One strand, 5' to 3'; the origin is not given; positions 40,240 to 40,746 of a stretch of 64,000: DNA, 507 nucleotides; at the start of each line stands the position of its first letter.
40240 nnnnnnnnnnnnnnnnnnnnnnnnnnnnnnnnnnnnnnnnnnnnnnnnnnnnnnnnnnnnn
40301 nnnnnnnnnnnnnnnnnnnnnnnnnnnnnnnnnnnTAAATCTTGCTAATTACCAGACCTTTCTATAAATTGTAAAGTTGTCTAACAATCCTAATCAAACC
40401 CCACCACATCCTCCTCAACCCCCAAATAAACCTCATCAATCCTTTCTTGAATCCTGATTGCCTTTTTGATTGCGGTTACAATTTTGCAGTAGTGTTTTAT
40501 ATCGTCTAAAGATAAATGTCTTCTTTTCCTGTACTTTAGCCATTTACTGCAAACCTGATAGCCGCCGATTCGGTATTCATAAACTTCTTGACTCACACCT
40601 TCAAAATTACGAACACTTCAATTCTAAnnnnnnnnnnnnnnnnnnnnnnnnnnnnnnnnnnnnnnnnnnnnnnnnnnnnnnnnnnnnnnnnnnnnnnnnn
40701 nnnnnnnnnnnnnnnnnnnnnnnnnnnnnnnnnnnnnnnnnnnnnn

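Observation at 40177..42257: Small defence islet next to metG: an intact type II R-M pair flanked by decayed RM remnants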

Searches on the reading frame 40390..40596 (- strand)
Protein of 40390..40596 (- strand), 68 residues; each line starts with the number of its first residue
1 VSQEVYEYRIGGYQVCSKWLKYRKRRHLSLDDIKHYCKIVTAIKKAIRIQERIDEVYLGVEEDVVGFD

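Call 3: search_protein_families(library=pfam, proteins=[window:40390-40596:-], max_evalue=1)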
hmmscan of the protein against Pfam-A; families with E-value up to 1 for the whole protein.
window:40390-40596:- (68 aa): 1 family
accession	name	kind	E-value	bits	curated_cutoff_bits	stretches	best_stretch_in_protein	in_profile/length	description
PF18135.7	Type_ISP_C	-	1.8e-08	34.3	25.9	1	2-48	292-338/342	Type ISP C-terminal specificity domain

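Call 4: search_protein_families(library=ncbifam, proteins=[window:40390-40596:-], max_evalue=1)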
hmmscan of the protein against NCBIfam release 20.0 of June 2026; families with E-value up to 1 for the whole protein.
window:40390-40596:- (68 aa): 0 families

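Call 9: search_protein_families(library=padloc, proteins=[window:40390-40596:-], max_evalue=1)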
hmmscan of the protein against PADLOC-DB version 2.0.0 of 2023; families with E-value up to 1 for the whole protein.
window:40390-40596:- (68 aa): 2 families
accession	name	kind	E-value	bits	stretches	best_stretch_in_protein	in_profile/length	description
PDLC03610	REase_MTase_IIG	-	3.3e-12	43.3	1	2-48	1017-1063/1096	Type IIG restriction enzyme-methyltransferase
PDLC03631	REase_MTase_IIG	-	0.013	11.3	1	3-26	966-989/1086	Type IIG restriction enzyme-methyltransferase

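Call 41: find_homologous_proteins(query=window:40390-40596:-, max_evalue=0.001)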
Query window:40390-40596:- (68 aa): 17 proteins with E <= 0.001 among 17 candidates.
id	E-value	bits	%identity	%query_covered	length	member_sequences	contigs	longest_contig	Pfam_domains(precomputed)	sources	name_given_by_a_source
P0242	4.2e-22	95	66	100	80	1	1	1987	PF18135.8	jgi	jgi:hypothetical protein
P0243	3.4e-21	92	63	99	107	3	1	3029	PF18135.8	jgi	jgi:hypothetical protein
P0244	1.1e-20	91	60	96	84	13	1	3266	PF18135.8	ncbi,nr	ncbi:MAG: hypothetical protein JRI30_07135 [Deltaproteobacteria bacterium]|nr:hypothetical protein [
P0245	1.2e-20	91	63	96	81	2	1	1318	PF18135.8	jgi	-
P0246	6.8e-20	88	63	84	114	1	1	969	PF18135.8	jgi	-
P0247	8.3e-20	88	65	96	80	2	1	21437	PF18135.8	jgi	-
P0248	8.4e-20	88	66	91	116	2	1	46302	PF18135.8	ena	-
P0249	9.6e-20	88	60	100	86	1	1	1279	PF18135.8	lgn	-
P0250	7.6e-19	85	62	96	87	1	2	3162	PF18135.8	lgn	-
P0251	9.8e-19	85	58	96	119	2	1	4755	PF18135.8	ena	-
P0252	1.6e-18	84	55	96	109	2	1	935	PF18135.8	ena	-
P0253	3.1e-18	83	59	97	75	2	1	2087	PF18135.8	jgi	jgi:hypothetical protein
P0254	6.5e-18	82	58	99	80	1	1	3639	PF18135.8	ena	-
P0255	1.9e-17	80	60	96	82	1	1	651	PF18135.8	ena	-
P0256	3.7e-17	80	61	94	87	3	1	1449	PF18135.8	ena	-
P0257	9.5e-13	66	60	81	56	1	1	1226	PF18135.8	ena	-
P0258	5.6e-12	63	72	63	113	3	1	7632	PF18135.8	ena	-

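Call 43: find_encoding_contigs(protein=P0248, flank=6000, max_places=3)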
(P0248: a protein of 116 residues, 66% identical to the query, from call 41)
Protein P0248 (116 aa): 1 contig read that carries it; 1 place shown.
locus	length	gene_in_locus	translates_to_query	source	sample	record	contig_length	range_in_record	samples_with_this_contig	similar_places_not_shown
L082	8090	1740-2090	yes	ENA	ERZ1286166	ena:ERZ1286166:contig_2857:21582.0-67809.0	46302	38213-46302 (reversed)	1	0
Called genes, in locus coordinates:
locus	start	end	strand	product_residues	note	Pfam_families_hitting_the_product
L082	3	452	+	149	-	?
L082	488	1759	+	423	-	PF18135:Type_ISP_C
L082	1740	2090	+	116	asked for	PF18135:Type_ISP_C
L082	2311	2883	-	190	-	-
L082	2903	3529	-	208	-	PF02014:Reeler (weak)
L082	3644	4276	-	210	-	PF13365:Trypsin_2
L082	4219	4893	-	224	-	PF16697:Yop-YscD_cpl, PF00498:FHA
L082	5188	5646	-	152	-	PF02254:TrkA_N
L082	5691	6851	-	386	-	PF00999:Na_H_Exchanger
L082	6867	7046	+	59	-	-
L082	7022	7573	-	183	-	PF00156:Pribosyltran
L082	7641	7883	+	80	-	-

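Call 44: find_encoding_contigs(protein=P0247, flank=6000, max_places=3)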
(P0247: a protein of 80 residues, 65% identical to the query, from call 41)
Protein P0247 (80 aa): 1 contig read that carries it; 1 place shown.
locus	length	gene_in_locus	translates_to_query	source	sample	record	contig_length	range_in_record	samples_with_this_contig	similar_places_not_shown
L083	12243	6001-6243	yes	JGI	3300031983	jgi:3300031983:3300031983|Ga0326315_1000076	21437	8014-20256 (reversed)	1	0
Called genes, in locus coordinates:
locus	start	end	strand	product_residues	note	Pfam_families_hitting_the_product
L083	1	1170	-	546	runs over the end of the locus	PF02310:B12-binding, PF04055:Radical_SAM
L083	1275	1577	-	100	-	PF03992:ABM (weak)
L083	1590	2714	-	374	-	PF03977:OAD_beta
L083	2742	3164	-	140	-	-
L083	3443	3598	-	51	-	-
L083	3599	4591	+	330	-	PF01368:DHH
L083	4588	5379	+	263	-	PF23023:Anti-Pycsar_Apyc1, PF00753:Lactamase_B, PF12706:Lactamase_B_2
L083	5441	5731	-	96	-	-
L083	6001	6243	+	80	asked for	PF18135:Type_ISP_C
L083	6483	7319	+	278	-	PF00160:Pro_isomerase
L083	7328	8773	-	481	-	PF00392:GntR, PF00155:Aminotran_1_2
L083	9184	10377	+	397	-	PF00155:Aminotran_1_2, PF12897:Asp_aminotransf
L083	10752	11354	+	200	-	PF01810:LysE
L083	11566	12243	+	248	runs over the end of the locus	PF00378:ECH_1, PF16113:ECH_2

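Call 45: find_encoding_contigs(protein=P0258, flank=6000, max_places=3)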
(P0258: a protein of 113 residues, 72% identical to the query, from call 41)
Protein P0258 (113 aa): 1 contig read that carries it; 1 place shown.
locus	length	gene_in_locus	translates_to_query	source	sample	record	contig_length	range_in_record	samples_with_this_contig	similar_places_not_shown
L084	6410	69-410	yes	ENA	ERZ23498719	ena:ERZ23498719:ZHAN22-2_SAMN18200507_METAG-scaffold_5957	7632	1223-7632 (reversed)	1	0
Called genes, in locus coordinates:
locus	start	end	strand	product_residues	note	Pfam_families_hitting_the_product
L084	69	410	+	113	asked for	PF18135:Type_ISP_C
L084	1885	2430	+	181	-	PF14526:Cass2 (weak), PF06445:GyrI-like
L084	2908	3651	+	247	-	PF00702:Hydrolase, PF13419:HAD_2, PF13242:Hydrolase_like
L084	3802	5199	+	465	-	PF00133:tRNA-synt_1 (faint), PF01406:tRNA-synt_1e, PF01921:tRNA-synt_1f (faint), PF09334:tRNA-synt_1g, PF09190:DALR_2, PF23493:CysS_C (weak)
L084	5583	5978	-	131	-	PF00589:Phage_integrase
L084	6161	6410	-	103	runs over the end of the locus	-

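Call 46: find_encoding_contigs(protein=P0251, flank=6000, max_places=3)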
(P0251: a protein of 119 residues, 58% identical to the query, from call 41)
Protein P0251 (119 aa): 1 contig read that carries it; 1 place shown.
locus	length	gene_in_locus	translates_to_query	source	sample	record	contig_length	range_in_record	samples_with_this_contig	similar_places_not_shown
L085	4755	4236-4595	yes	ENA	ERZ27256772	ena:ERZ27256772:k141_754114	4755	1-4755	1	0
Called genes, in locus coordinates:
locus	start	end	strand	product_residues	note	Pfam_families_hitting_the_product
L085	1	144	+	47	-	?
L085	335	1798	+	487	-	PF02463:SMC_N, PF11398:DUF2813, PF13175:AAA_15, PF13476:AAA_23 (weak), PF13304:AAA_21, PF20469:OLD-like_TOPRIM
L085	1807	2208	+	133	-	-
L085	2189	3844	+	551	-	PF00580:UvrD-helicase, PF13245:AAA_19, PF13401:AAA_22 (faint), PF01443:Viral_helicase1 (faint), PF09848:SLFN-g3_helicase (faint), PF00580:UvrD-helicase, PF13361:UvrD_C, PF13538:UvrD_C_2 (weak)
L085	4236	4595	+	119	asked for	PF18135:Type_ISP_C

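Call 88: search_protein_families(library=pfam, proteins=[L082:488-1759:+], max_evalue=0.001)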
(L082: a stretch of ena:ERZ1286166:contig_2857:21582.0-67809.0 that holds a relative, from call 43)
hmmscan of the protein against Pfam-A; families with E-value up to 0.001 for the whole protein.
L082:488-1759:+ (423 aa): 1 family
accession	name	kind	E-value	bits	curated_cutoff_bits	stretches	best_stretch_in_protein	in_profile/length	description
PF18135.7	Type_ISP_C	-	1.3e-59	202.5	25.9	1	173-421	1-238/342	Type ISP C-terminal specificity domain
